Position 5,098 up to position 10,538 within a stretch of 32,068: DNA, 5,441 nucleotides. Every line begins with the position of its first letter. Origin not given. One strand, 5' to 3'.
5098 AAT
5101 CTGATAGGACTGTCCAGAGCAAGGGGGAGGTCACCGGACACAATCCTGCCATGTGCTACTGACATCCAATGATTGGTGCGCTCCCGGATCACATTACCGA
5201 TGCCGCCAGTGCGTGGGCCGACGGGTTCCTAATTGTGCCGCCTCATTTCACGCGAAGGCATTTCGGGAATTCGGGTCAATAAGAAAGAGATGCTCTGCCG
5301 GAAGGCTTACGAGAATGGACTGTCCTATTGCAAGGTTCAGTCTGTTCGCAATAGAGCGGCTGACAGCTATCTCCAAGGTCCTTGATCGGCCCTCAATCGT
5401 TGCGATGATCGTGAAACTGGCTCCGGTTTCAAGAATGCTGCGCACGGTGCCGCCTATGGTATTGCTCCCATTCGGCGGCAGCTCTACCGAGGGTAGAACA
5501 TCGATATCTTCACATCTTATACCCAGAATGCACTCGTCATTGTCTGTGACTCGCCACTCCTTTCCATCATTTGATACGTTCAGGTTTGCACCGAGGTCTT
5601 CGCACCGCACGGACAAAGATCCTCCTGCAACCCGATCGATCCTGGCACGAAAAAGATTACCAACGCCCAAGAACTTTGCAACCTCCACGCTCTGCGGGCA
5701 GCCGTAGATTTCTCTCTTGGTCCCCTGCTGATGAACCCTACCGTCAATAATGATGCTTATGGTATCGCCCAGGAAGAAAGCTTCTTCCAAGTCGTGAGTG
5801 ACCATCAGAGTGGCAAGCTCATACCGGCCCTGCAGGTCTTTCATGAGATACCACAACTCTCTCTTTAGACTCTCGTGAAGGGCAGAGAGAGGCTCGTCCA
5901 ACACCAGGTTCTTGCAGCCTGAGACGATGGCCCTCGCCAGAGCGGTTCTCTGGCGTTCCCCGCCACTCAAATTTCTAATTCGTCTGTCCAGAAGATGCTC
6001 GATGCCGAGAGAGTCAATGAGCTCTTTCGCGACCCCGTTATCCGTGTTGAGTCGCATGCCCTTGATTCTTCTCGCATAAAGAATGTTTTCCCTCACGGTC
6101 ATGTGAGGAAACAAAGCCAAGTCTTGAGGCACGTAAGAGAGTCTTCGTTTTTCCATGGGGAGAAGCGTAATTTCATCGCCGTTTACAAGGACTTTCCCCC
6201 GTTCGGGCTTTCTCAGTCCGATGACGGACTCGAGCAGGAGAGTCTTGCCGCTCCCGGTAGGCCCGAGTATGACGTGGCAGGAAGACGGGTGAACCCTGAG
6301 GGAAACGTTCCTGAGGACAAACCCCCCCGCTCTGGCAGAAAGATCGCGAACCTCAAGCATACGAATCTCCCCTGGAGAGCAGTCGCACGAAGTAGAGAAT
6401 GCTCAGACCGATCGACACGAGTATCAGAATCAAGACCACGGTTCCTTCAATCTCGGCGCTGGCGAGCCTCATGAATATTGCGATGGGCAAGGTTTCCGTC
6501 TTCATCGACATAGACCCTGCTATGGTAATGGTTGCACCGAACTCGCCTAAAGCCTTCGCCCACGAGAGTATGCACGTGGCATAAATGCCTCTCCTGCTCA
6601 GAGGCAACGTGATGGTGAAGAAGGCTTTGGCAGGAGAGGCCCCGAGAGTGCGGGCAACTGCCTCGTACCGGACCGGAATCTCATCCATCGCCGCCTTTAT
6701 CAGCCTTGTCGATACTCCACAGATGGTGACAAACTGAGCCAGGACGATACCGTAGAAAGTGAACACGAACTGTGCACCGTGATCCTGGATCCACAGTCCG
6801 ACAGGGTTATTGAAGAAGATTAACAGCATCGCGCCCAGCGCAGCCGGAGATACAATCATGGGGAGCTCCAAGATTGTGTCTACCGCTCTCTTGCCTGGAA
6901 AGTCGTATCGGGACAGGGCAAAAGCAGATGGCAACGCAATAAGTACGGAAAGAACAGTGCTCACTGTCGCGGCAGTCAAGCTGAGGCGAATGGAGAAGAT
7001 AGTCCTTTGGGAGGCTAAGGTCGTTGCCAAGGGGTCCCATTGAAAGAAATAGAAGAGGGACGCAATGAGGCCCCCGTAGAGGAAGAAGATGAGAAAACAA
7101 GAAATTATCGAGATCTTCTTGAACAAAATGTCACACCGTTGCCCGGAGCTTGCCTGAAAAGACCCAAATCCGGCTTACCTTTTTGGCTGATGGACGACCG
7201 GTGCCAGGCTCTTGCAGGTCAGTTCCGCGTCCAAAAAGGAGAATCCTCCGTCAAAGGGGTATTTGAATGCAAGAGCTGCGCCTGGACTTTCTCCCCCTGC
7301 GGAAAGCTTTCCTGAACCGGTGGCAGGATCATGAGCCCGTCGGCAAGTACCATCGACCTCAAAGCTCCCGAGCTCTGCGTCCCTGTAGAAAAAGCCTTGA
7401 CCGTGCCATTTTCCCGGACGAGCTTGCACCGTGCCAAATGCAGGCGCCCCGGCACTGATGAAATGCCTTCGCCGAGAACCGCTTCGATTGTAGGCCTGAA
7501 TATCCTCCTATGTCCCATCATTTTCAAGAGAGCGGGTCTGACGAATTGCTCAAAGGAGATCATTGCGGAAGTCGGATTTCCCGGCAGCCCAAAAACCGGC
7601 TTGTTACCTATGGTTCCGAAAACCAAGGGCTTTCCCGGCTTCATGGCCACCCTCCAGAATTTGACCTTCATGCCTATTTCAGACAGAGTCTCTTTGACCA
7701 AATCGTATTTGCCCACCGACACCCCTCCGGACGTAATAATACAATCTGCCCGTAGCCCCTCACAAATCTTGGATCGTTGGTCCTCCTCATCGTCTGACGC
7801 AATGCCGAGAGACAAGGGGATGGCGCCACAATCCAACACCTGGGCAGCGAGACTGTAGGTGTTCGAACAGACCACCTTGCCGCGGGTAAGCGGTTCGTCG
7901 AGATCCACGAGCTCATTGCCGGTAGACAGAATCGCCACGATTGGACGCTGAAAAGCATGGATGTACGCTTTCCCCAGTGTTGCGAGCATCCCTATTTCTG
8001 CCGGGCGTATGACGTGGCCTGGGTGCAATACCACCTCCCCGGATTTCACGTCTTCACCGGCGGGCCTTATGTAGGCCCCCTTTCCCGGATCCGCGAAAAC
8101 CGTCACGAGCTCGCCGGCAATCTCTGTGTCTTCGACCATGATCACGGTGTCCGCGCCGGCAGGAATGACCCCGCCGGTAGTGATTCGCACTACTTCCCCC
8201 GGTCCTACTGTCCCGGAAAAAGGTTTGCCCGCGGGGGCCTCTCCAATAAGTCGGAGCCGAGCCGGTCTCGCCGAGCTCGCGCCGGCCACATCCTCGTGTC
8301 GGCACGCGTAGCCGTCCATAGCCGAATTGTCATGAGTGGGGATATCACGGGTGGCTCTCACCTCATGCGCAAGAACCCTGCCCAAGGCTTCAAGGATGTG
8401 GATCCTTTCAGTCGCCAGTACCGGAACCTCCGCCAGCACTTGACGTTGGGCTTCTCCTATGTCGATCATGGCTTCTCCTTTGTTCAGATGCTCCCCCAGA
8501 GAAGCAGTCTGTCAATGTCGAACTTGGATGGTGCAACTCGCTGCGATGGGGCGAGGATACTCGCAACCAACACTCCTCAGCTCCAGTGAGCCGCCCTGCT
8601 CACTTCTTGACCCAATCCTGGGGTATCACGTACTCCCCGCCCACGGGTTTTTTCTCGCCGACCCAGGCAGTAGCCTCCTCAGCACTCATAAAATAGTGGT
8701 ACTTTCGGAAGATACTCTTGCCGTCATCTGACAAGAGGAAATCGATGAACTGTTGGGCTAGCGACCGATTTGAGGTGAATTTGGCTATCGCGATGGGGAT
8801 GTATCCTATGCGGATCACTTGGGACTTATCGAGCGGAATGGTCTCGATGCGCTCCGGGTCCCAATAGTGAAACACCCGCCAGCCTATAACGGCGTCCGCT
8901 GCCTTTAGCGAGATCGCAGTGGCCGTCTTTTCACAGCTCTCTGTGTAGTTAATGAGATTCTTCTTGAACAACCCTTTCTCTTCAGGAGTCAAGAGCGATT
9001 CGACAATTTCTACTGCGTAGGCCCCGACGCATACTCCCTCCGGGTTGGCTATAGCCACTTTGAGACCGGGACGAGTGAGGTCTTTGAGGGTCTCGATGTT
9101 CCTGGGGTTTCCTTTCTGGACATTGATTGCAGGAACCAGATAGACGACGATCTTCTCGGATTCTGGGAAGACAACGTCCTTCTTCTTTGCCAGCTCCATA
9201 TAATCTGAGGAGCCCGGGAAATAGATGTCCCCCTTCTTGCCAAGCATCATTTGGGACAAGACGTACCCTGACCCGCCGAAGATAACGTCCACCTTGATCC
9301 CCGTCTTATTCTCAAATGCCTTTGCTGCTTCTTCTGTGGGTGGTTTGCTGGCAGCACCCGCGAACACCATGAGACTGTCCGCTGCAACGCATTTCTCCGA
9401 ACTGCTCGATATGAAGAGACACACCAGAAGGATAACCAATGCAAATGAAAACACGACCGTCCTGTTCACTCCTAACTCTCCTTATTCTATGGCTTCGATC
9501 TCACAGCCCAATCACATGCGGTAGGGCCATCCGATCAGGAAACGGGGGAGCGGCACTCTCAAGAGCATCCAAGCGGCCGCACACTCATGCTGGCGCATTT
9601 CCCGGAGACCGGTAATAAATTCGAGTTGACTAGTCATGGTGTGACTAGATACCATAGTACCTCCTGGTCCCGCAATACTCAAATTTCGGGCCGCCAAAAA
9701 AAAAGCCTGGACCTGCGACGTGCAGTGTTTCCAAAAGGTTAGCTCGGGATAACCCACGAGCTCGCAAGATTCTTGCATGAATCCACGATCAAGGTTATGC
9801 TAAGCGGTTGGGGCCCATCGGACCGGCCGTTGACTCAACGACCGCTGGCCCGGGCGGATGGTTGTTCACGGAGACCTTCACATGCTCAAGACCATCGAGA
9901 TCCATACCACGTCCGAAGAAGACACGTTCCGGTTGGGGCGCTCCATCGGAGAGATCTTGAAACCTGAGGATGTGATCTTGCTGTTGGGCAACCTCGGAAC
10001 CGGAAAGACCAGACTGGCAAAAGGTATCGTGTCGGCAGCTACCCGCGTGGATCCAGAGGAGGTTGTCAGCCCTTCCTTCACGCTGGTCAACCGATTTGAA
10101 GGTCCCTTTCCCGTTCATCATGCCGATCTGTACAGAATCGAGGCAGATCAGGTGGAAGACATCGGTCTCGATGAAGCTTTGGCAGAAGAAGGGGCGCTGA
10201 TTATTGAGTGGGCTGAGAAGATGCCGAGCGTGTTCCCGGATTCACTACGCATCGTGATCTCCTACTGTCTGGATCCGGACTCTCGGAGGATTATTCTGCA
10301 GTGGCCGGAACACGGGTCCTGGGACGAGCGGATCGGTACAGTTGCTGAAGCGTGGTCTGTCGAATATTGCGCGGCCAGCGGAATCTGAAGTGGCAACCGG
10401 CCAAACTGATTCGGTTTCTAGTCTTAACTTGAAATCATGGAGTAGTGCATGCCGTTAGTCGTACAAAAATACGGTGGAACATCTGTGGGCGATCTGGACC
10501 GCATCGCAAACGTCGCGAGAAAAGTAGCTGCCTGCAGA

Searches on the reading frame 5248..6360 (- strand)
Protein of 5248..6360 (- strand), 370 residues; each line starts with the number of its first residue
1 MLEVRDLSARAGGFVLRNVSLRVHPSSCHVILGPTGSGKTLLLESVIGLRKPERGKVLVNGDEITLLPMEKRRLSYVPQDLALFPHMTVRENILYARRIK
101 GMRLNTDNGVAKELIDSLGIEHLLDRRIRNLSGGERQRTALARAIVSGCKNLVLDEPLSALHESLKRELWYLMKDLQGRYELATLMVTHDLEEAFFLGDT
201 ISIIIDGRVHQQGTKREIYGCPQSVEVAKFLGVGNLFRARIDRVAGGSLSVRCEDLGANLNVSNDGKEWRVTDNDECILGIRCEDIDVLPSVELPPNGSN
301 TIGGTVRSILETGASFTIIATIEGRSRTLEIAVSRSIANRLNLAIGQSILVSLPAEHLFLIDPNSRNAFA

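Call 6: search_protein_families(library=pfam, proteins=[window:5248-6360:-], max_evalue=0.001)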
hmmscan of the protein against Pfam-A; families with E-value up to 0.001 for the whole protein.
window:5248-6360:- (370 aa): 4 families
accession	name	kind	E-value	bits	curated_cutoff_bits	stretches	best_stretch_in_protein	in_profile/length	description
PF00005.33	ABC_tran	-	5.8e-33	114.8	25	1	16-158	1-136/137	ABC transporter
PF08402.16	TOBE_2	-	1.1e-05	25.9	21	1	279-360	1-75/76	TOBE domain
PF03459.23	TOBE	-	0.0004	21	22.3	0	298-357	3-61/64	TOBE domain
PF13304.12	AAA_21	-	0.00075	20.1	27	0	121-191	228-300/304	AAA domain, putative AbiEii toxin, Type IV TA system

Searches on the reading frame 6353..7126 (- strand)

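Call 6: search_protein_families(library=pfam, proteins=[window:6353-7126:-], max_evalue=0.001)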
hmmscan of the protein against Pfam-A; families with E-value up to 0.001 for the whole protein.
window:6353-7126:- (257 aa): 1 family
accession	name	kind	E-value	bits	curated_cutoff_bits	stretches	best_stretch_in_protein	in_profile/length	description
PF00528.27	BPD_transp_1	-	2.9e-13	50.4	26.4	1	63-252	4-180/184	Binding-protein-dependent transport system inner membrane component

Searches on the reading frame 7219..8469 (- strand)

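Call 6: search_protein_families(library=pfam, proteins=[window:7219-8469:-], max_evalue=0.001)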
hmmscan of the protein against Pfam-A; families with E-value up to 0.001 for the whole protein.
window:7219-8469:- (416 aa): 3 families
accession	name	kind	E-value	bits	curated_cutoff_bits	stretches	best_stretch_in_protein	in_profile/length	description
PF03453.22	MoeA_N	-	1.5e-47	161.7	30.8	1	3-166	2-160/160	MoeA N-terminal region (domain I and II)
PF00994.29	MoCF_biosynth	-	7.9e-31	107.1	26.6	1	179-315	1-143/144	Probable molybdopterin binding domain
PF03454.20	MoeA_C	-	4.7e-17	62.4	22.1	1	330-400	2-72/72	MoeA C-terminal region (domain IV)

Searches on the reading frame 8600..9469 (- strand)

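Call 6: search_protein_families(library=pfam, proteins=[window:8600-9469:-], max_evalue=0.001)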
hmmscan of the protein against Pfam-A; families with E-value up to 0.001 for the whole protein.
window:8600-9469:- (289 aa): 3 families
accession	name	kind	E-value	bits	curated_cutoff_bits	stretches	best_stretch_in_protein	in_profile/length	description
PF13531.11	SBP_bac_11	-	2.7e-49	168.4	25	1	33-259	1-226/227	Bacterial extracellular solute-binding protein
PF01547.30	SBP_bac_1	-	2.9e-12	47.7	26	1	45-251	10-306/307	Bacterial extracellular solute-binding protein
PF13343.11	SBP_bac_6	-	0.00061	19.8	24.6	0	225-261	182-217/245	Bacterial extracellular solute-binding protein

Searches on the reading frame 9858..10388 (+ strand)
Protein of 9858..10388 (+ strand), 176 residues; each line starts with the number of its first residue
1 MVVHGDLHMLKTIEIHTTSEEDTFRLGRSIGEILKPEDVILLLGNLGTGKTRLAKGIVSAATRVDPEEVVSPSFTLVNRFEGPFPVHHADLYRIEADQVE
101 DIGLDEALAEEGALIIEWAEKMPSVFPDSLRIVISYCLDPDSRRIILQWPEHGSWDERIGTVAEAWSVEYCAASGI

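Call 8: search_protein_families(library=pfam, proteins=[window:9858-10388:+], max_evalue=0.001)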
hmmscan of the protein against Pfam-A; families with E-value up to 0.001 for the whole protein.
window:9858-10388:+ (176 aa): 1 family
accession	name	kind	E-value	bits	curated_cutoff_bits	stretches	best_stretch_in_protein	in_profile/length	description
PF02367.23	TsaE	-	8.6e-31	107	26.6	1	18-134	2-118/128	Threonylcarbamoyl adenosine biosynthesis protein TsaE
